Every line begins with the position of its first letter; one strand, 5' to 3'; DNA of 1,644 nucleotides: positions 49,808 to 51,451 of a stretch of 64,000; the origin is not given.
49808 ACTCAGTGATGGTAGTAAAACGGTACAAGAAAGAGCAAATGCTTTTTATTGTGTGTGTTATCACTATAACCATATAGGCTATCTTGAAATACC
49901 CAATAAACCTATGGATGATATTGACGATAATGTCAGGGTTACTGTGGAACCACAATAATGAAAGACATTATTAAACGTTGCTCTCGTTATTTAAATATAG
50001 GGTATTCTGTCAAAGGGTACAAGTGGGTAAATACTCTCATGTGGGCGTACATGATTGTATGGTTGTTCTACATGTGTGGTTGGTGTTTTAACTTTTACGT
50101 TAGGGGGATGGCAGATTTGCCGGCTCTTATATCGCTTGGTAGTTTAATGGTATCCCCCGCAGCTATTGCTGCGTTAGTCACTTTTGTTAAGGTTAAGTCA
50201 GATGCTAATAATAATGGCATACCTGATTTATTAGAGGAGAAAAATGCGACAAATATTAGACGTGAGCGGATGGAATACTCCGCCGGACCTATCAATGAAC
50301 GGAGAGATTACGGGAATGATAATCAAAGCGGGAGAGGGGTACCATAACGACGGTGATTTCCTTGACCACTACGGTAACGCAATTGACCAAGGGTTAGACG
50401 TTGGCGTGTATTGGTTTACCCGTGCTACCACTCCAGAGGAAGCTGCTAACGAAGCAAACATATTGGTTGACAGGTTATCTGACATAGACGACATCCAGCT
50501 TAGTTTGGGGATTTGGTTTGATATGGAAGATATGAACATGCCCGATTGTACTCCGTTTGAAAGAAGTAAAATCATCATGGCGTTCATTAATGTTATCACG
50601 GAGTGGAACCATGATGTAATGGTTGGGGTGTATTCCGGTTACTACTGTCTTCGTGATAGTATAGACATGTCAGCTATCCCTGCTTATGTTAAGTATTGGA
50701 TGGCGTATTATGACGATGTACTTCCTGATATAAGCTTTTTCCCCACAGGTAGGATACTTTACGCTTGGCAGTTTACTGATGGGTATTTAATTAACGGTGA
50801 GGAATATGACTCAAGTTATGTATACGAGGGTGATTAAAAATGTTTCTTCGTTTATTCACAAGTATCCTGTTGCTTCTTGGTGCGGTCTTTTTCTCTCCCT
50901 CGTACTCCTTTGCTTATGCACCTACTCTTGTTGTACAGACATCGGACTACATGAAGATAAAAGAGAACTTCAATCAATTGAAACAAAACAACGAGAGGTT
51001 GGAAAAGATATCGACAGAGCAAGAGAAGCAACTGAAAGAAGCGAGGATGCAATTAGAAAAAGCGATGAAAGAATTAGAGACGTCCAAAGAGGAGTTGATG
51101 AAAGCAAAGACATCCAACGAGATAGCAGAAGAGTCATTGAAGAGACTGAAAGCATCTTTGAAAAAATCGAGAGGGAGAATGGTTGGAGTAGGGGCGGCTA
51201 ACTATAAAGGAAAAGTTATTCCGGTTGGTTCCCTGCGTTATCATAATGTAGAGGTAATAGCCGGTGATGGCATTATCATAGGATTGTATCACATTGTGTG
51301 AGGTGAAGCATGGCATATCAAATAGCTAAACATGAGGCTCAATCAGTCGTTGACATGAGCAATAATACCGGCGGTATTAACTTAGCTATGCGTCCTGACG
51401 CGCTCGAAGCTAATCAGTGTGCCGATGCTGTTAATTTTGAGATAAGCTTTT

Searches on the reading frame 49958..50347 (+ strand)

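Call 12: search_protein_families(library=phrogs, proteins=[window:49958-50347:+], max_evalue=0.001)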
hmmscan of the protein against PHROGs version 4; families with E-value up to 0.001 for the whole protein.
window:49958-50347:+ (129 aa): 1 family
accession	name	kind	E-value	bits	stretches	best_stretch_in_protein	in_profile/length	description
phrog_27828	-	unknown function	0.00024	22.3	1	66-103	76-113/117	-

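Call 19: search_protein_families(library=pfam, proteins=[window:49958-50347:+], max_evalue=0.1)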
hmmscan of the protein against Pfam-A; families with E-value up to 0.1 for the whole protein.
window:49958-50347:+ (129 aa): 1 family
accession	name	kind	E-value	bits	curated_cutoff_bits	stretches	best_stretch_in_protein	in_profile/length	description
PF11188.13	DUF2975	-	0.02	15.2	27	1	18-77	53-111/130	Protein of unknown function (DUF2975)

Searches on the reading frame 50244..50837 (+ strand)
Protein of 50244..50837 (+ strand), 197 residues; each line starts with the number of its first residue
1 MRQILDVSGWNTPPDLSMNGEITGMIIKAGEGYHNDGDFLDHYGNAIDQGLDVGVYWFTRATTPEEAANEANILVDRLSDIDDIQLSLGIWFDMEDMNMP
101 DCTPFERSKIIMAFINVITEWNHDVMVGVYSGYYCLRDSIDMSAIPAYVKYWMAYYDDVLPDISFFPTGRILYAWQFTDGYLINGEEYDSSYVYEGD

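Call 12: search_protein_families(library=phrogs, proteins=[window:50244-50837:+], max_evalue=0.001)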
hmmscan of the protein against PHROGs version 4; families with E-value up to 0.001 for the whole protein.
window:50244-50837:+ (197 aa): 5 families
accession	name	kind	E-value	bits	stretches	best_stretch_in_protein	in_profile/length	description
phrog_291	-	lysis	3.7e-30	106.1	1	1-197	112-309/509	endolysin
phrog_6745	-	lysis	4.5e-14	53.1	1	5-158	7-156/396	endolysin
phrog_6219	-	lysis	1.1e-12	49.1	1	1-194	1-187/326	endolysin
phrog_35916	-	unknown function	2.3e-08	34.5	1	22-196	30-208/488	-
phrog_3084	-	lysis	7.8e-05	22.8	1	6-192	163-352/468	endolysin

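Call 19: search_protein_families(library=pfam, proteins=[window:50244-50837:+], max_evalue=0.1)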
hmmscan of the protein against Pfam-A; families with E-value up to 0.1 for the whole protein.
window:50244-50837:+ (197 aa): 1 family
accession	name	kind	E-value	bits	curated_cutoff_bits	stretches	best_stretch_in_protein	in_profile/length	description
PF01183.26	Glyco_hydro_25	-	6.3e-16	59.6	27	1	6-185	2-179/180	Glycosyl hydrolases family 25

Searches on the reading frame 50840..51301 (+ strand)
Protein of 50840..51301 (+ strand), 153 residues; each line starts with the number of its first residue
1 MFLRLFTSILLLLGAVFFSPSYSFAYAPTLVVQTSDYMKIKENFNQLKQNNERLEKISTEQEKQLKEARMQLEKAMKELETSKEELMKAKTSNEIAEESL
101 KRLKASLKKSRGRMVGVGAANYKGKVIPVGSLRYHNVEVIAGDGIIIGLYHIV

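Call 12: search_protein_families(library=phrogs, proteins=[window:50840-51301:+], max_evalue=0.001)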
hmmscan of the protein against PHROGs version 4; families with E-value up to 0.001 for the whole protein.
window:50840-51301:+ (153 aa): 4 families
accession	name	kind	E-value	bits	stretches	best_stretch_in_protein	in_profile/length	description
phrog_25820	-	lysis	0.00015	22.3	1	7-108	14-110/265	endolysin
phrog_2990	-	unknown function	0.0002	22.6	1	37-147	28-120/133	-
phrog_739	-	lysis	0.0004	21.6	1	1-97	2-96/122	Rz-like spanin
phrog_77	-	DNA, RNA and nucleotide metabolism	0.00069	19.2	1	34-107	707-779/967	SbcC-like subunit of palindrome specific endonuclease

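Call 19: search_protein_families(library=pfam, proteins=[window:50840-51301:+], max_evalue=0.1)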
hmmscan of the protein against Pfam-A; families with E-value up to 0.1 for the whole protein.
window:50840-51301:+ (153 aa): 12 families
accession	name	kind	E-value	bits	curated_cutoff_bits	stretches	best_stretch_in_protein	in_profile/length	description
PF05911.16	FPP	-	0.00087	18.1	40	1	38-108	695-765/871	Filament-like plant protein, long coiled-coil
PF06818.20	Fez1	-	0.002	19.1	34.4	1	46-120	35-109/199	Fez1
PF16515.11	HIP1_clath_bdg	-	0.002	18.9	28.8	1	48-108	30-90/99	Clathrin-binding domain of Huntingtin-interacting protein 1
PF19745.5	FUT8_N_cat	-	0.0031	16.8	27.6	1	31-98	39-114/499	Alpha-(1,6)-fucosyltransferase N- and catalytic domains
PF12128.14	DUF3584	-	0.0046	14.9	31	1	32-107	590-662/1191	Protein of unknown function (DUF3584)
PF05335.18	DUF745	-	0.0052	17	33.3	1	59-114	65-120/183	Protein of unknown function (DUF745)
PF03961.19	FapA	-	0.008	16.2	31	1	39-129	153-249/272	Flagellar Assembly Protein A beta solenoid domain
PF06810.17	Phage_scaffold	-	0.07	13.5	35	1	38-109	30-105/170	Phage capsid assembly scaffolding protein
PF13610.12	DDE_Tnp_IS240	-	0.075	13.6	27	0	36-112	40-115/139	DDE domain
PF03938.19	OmpH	-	0.079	13.6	32.4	0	36-109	6-76/141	Outer membrane protein (OmpH-like)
PF12347.13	HJURP_C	-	0.093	12.9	22.7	0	35-50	21-36/60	Holliday junction regulator protein family C-terminal repeat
PF06160.17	EzrA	-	0.1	11.3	39.6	0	39-111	355-427/557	Septation ring formation regulator, EzrA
